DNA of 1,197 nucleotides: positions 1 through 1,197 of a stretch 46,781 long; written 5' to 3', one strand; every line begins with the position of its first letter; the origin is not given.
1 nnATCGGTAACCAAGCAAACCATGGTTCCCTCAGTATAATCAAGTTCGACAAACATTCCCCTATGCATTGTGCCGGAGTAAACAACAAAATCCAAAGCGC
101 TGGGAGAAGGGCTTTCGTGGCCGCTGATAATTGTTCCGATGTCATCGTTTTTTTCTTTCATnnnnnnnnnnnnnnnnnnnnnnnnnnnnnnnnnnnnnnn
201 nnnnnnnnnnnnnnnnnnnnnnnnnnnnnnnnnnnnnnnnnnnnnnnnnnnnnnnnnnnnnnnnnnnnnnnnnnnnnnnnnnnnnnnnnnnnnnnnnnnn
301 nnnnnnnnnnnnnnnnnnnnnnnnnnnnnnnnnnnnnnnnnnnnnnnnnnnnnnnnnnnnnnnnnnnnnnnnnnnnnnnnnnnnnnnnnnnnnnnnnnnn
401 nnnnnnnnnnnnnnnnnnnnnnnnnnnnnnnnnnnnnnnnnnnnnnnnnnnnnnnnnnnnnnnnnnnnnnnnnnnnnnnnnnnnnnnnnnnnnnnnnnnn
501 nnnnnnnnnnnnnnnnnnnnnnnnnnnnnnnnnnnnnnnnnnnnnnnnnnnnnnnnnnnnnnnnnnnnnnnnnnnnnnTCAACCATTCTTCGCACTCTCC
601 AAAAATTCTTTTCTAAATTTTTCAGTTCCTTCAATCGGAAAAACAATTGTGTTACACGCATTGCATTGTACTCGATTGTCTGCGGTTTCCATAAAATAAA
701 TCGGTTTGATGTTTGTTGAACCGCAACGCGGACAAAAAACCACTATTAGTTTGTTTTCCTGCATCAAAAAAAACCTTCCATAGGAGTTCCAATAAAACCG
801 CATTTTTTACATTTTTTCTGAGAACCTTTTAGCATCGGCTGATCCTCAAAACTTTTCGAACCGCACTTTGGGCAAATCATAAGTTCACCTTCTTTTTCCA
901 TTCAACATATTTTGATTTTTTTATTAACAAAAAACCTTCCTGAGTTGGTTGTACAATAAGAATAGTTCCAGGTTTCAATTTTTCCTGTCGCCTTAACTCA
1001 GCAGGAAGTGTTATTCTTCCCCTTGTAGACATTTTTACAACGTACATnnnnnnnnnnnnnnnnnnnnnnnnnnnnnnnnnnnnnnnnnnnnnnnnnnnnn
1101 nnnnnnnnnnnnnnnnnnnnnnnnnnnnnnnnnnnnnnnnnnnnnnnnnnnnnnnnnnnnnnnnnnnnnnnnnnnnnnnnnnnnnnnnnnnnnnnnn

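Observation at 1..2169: nurA and a herA-like gene separated by four translationally coupled small genes (AbrB-like, two zinc ribbons, PTP-like): possible novel accessory module of the end-resection machinery or a defence-type system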

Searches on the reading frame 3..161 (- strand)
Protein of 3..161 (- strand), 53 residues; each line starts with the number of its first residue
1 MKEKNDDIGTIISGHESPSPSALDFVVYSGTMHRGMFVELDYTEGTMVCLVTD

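Call 3: search_protein_families(library=pfam, proteins=[window:3-161:-], max_evalue=1)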
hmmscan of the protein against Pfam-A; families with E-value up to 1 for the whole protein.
window:3-161:- (53 aa): 1 family
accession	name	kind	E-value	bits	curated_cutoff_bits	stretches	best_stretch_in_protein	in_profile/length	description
PF03144.31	GTP_EFTU_D2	-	0.03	15.2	30.3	1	25-46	6-29/73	Elongation factor Tu domain 2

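Call 4: search_protein_families(library=ncbifam, proteins=[window:3-161:-], max_evalue=1)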
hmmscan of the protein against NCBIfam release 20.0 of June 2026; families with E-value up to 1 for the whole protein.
window:3-161:- (53 aa): 0 families

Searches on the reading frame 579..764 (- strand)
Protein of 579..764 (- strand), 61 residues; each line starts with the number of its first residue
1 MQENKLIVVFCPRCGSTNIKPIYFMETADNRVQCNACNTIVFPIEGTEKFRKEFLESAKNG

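Call 3: search_protein_families(library=pfam, proteins=[window:579-764:-], max_evalue=1)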
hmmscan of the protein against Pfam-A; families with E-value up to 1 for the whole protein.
window:579-764:- (61 aa): 30 families (the best 25 are shown)
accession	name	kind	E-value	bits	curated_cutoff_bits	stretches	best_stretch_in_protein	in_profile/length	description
PF12760.12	Zn_ribbon_IS1595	-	0.00039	20.8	25.4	1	9-38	20-44/46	Transposase zinc-ribbon domain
PF12172.15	zf-ChsH2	-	0.00047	20.3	23.2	1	10-18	27-35/37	ChsH2, rubredoxin-like zinc ribbon domain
PF02701.20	Zn_ribbon_Dof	-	0.0018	18.8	26.6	1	10-38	5-35/59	Dof domain, zinc finger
PF09297.16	Zn_ribbon_NUD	-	0.0027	17.8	24.8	1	10-16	5-11/32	NADH pyrophosphatase zinc ribbon domain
PF13240.11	Zn_Ribbon_1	-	0.003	17.8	25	1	8-16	13-21/23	zinc-ribbon domain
PF14569.12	zf-UDP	-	0.0044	17.5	27.1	1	7-47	26-66/78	Zinc-binding RING-finger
PF17848.7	Zn_ribbon_ACC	-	0.0057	17.3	24.5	0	32-42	2-12/26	Acetyl-CoA carboxylase zinc finger domain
PF23451.1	Zn_ribbon_PaaD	-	0.013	15.6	27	1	8-22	14-28/53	PaaD zinc beta ribbon domain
PF14354.12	Lar_restr_allev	-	0.019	15.7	28.6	1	11-49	6-38/58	Restriction alleviation protein Lar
PF14803.11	Zn_ribbon_Nudix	-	0.025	14.9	25.6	1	10-41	2-32/34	Nudix N-terminal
PF01667.23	Ribosomal_S27e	-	0.025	14.8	24.5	1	7-56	6-52/55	Ribosomal protein S27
PF22747.2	Zn_ribbon_DUF2089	-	0.035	14.6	27.6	0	31-41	12-22/32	DUF2089 zinc ribbon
PF08772.16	Zn_ribbon_NOB1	-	0.043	14.4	24.9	1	9-23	24-38/72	Nin one binding (NOB1) Zn-ribbon like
PF13248.11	Zn_ribbon_3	-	0.048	13.6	27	1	11-21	5-14/26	zinc-ribbon domain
PF09723.15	Zn_ribbon_8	-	0.054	14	34.4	1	8-19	27-37/41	Zinc ribbon domain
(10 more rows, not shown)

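Call 4: search_protein_families(library=ncbifam, proteins=[window:579-764:-], max_evalue=1)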
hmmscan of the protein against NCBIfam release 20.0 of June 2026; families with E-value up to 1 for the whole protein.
window:579-764:- (61 aa): 11 families
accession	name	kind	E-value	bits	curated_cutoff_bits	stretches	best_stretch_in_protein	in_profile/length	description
NF047912.1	ECs_2282_CxxC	subfamily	3.2e-05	23.8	37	1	9-41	3-37/60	ECs_2282 family putative zinc-binding protein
NF047723.1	TransFacS4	equivalog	0.0013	19.2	120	1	4-40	56-89/90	transcription factor S4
NF001629.0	PRK00415.1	equivalog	0.0015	18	70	1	5-57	11-60/62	30S ribosomal protein S27e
NF001669.0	PRK00432.1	equivalog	0.0083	16.1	54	1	9-38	27-50/58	30S ribosomal protein S27ae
NF011481.0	PRK14890.1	equivalog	0.0092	16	61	0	5-19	24-38/61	putative Zn-ribbon RNA-binding protein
NF011482.0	PRK14892.1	equivalog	0.033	14.1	109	1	6-38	18-49/101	putative transcription elongation factor Elf1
TIGR03655.1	anti_R_Lar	subfamily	0.04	14.2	39.6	1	11-39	4-36/55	Lar family restriction alleviation protein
TIGR02159.1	PA_CoA_Oxy4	equivalog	0.081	13.2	108.15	1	9-38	106-137/146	1,2-phenylacetyl-CoA epoxidase subunit PaaD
NF041259.1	mono_DmmA_fam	domain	0.098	13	60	1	4-39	47-78/101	dimethylamine monooxygenase subunit DmmA family protein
NF048018.1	IS256_N_4Cys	domain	0.17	12.5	27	1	11-20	2-11/31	transposase-like zinc-binding domain-containing protein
NF050000.1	IS1_IS1595_Zn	domain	0.32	11.6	28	1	11-20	1-10/34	IS1/IS1595 family N-terminal zinc-binding domain-containing protein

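Call 33: search_protein_families(library=padloc, proteins=[window:579-764:-], max_evalue=0.01)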
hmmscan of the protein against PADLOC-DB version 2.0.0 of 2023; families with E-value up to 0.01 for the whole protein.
window:579-764:- (61 aa): 1 family
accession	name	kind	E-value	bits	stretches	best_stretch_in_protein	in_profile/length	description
PDLC05059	PDC-S64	-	0.0072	13.3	1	3-39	194-225/339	-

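Call 61: search_solved_structures(query=A10, max_evalue=1)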
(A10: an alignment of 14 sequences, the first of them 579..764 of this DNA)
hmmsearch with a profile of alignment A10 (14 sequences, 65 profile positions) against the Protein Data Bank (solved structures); distinct sequences matched with E-value up to 1: 24.
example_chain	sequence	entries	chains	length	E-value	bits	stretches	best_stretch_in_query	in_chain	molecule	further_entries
3cng_A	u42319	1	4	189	0.035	17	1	9-43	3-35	NUDIX hydrolase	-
2k4x_A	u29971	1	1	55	0.099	15.5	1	8-44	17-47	30S ribosomal protein S27ae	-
7oqy_Y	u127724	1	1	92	0.12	15.3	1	8-42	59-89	DNA-directed RNA polymerase, subunit M (RpoM-2)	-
4v4n_BW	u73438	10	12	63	0.14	15.1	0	21-45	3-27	30S ribosomal protein S27E | 30S ribosomal protein eS27 | Small ribosomal subunit protein eS27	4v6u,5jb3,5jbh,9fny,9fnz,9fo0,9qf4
3oue_A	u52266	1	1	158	0.16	14.9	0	25-51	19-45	Cytochrome c family protein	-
6tmf_Z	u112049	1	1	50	0.19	14.7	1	6-43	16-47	30S ribosomal protein S27ae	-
6sw9_W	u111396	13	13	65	0.22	14.4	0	33-44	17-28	30S ribosomal protein S27e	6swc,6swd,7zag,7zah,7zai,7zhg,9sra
7ob9_I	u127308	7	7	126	0.23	14.4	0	10-42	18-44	DNA-directed RNA polymerase I subunit RPA12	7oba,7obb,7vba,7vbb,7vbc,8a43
3cqn_A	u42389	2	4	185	0.25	14.2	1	25-62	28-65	Violaxanthin de-epoxidase, chloroplast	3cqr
1k81_A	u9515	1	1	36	0.29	14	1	11-42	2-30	PROBABLE TRANSLATION INITIATION FACTOR 2 BETA SUBUNIT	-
6htj_A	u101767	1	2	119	0.33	13.8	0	10-23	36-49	Nucleic-acid-binding protein containing a Zn-ribbon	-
3by4_A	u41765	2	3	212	0.37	13.7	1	18-41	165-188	Ubiquitin thioesterase OTU1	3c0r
9fhl_Y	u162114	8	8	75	0.39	13.6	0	4-45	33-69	Small ribosomal subunit protein eS31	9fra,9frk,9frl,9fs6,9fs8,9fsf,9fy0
2d74_B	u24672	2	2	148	0.43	13.5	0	7-40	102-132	Translation initiation factor 2 beta subunit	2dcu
1ma3_A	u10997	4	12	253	0.61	13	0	12-25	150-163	Transcriptional regulatory protein, Sir2 family | NAD-dependent deacetylase 2 | NAD-dependent protein deacylase 2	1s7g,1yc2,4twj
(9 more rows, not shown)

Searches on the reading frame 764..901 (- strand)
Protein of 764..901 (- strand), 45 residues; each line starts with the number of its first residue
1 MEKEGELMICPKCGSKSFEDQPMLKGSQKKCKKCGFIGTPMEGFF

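Call 3: search_protein_families(library=pfam, proteins=[window:764-901:-], max_evalue=1)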
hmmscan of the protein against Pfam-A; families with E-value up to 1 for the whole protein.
window:764-901:- (45 aa): 32 families (the best 25 are shown)
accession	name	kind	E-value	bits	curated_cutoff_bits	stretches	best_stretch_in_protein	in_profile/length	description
PF01907.25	Ribosomal_L37e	-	0.0012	19.2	27.6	1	8-36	16-38/53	Ribosomal protein L37e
PF09723.15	Zn_ribbon_8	-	0.0057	17.1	34.4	2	4-19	23-38/41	Zinc ribbon domain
PF21349.2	RUBY_RBDX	-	0.0073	16.2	26.5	0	8-16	17-25/30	Rubrerythrin, rubredoxin-like domain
PF13248.11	Zn_ribbon_3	-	0.0074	16.2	27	0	9-35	4-23/26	zinc-ribbon domain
PF13240.11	Zn_Ribbon_1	-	0.0079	16.4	25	1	10-16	16-22/23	zinc-ribbon domain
PF11781.13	Zn_ribbon_RRN7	-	0.0094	16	27.1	1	8-19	5-16/32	Zinc-finger of RNA-polymerase I-specific TFIIB, Rrn7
PF08792.16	A2L_zn_ribbon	-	0.0098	16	22.9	0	6-15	20-29/33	A2L zinc ribbon domain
PF08271.17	Zn_Ribbon_TF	-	0.013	15.5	29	2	8-19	1-12/43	TFIIB zinc-binding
PF08274.17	Zn_Ribbon_YjdM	-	0.014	15.9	30.8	1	4-15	16-27/30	PhnA Zinc-Ribbon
PF12172.15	zf-ChsH2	-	0.017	15.3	23.2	1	10-19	28-37/37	ChsH2, rubredoxin-like zinc ribbon domain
PF21344.3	Zn_ribbon_LysW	-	0.036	14.1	27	1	4-15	18-29/46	Alpha-aminoadipate carrier protein LysW-like, globular domain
PF01754.22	zf-A20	-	0.038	14.4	21.6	1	30-41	2-14/24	A20-like zinc finger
PF14354.12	Lar_restr_allev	-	0.04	14.6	28.6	1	6-36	2-33/58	Restriction alleviation protein Lar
PF25829.1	DUF7953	-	0.057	13.9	27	1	17-37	53-71/114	Domain of unknown function (DUF7953)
PF09855.14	Zn_ribbon_13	-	0.06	13.9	23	1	10-21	2-13/63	Nucleic-acid-binding protein containing Zn-ribbon domain (DUF2082)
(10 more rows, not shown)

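Call 4: search_protein_families(library=ncbifam, proteins=[window:764-901:-], max_evalue=1)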
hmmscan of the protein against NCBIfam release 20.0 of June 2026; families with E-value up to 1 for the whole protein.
window:764-901:- (45 aa): 21 families
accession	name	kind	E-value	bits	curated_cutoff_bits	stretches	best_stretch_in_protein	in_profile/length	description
NF047912.1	ECs_2282_CxxC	subfamily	7.9e-05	22.5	37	1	8-39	3-38/60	ECs_2282 family putative zinc-binding protein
NF003214.0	PRK04179.1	equivalog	0.001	18.9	71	1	8-36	18-40/62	50S ribosomal protein L37e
NF047723.1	TransFacS4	equivalog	0.0076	16.7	120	1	9-38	3-27/90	transcription factor S4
NF041909.1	HVO_2753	equivalog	0.014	15.2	80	1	9-38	28-58/59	HVO_2753 family zinc finger protein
NF011481.0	PRK14890.1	equivalog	0.016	15.2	61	1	5-38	25-60/61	putative Zn-ribbon RNA-binding protein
TIGR03655.1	anti_R_Lar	subfamily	0.017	15.4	39.6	1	9-36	3-36/55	Lar family restriction alleviation protein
TIGR02605.1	CxxC_CxxC_SSSS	subfamily_domain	0.027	14.5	31.3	2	10-35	8-33/52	FmdB family zinc ribbon protein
NF041070.1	carrier_LysW_Arch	domain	0.029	14.4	75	1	4-16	20-32/57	alpha-aminoadipate/glutamate carrier protein LysW/ArgW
NF033497.1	rubre_like_arch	subfamily_domain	0.044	13.5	32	0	5-15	14-24/34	rubrerythrin-like domain-containing protein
NF009623.0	PRK13130.1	equivalog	0.071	13.2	68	1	9-22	19-32/56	RNA-protein complex protein Nop10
NF003008.0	PRK03824.1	equivalog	0.12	12.3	125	1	7-19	107-119/135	hydrogenase nickel incorporation protein HypA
NF045510.1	4Cys_prefix_kin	domain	0.14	12.4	24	0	9-16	18-25/26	4-Cys prefix domain-containing protein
NF001754.0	PRK00481.1-4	equivalog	0.15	11.2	252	1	9-38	129-157/244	NAD-dependent protein deacylase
TIGR04165.1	methano_modCys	hypoth_equivalog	0.19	12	60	0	9-37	9-45/50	TIGR04165 family Cys-rich peptide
NF041911.1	HVO_0649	equivalog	0.2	11.6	70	0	24-37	18-31/65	HVO_0649 family zinc finger protein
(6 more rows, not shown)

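Call 33: search_protein_families(library=padloc, proteins=[window:764-880:-], max_evalue=0.01)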
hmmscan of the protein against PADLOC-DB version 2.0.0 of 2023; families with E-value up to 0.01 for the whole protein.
window:764-880:- (38 aa): 0 families

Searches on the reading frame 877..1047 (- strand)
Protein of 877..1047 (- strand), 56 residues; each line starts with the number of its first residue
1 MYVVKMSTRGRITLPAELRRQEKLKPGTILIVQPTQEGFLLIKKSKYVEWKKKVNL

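Call 3: search_protein_families(library=pfam, proteins=[window:877-1047:-], max_evalue=1)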
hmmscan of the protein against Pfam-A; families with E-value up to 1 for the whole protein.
window:877-1047:- (56 aa): 3 families
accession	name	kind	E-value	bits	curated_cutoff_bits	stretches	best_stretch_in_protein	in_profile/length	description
PF04014.23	MazE_antitoxin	-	2.5e-08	34.2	24.7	1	5-47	3-45/48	Antidote-toxin recognition MazE, bacterial antitoxin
PF02381.23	MraZ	-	0.014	15.8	23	1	4-30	8-34/72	MraZ protein, putative antitoxin-like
PF14593.12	PH_3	-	0.031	14.7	25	1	4-55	46-96/104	PH domain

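Call 4: search_protein_families(library=ncbifam, proteins=[window:877-1047:-], max_evalue=1)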
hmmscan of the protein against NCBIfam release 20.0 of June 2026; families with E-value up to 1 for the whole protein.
window:877-1047:- (56 aa): 10 families
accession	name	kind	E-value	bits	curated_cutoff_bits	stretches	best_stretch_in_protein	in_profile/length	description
TIGR01439.1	lp_hng_hel_AbrB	domain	1.2e-07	31.3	28.3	1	4-44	2-42/44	transcriptional regulator, AbrB family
NF040962.1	near_HgcAB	equivalog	0.00038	20.3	70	1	3-32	7-36/70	HgcAB-associated protein HgcC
NF050106.1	TA_MazE_antitoxin_Deino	equivalog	0.001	19.2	65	1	10-36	1-27/65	type II toxin-antitoxin system MazE family antitoxin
NF006352.0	PRK08577.1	equivalog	0.0083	16.2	140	1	3-33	6-36/136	hypothetical protein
TIGR00242.1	TIGR00242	equivalog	0.024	14.6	98.35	1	4-48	8-50/144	division/cell wall cluster transcriptional repressor MraZ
NF033820.0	STM0539_fam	subfamily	0.028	14.1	50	1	11-48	85-124/141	STM0539 family protein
TIGR02609.1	doc_partner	hypoth_equivalog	0.037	14.4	55.9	1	12-54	12-54/74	putative addiction module antidote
TIGR02851.1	spore_V_T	equivalog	0.06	13.2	235.9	1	5-45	8-48/180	stage V sporulation protein T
NF007429.0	PRK09974.1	equivalog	0.091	12.7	125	1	5-45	16-56/114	type II toxin-antitoxin system PrlF family antitoxin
NF001476.0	PRK00326.2-2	equivalog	0.12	12.1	162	1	4-47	94-135/163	division/cell wall cluster transcriptional repressor MraZ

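Call 33: search_protein_families(library=padloc, proteins=[window:877-1047:-], max_evalue=0.01)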
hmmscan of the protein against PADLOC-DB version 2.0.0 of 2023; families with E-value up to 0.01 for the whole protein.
window:877-1047:- (56 aa): 0 families
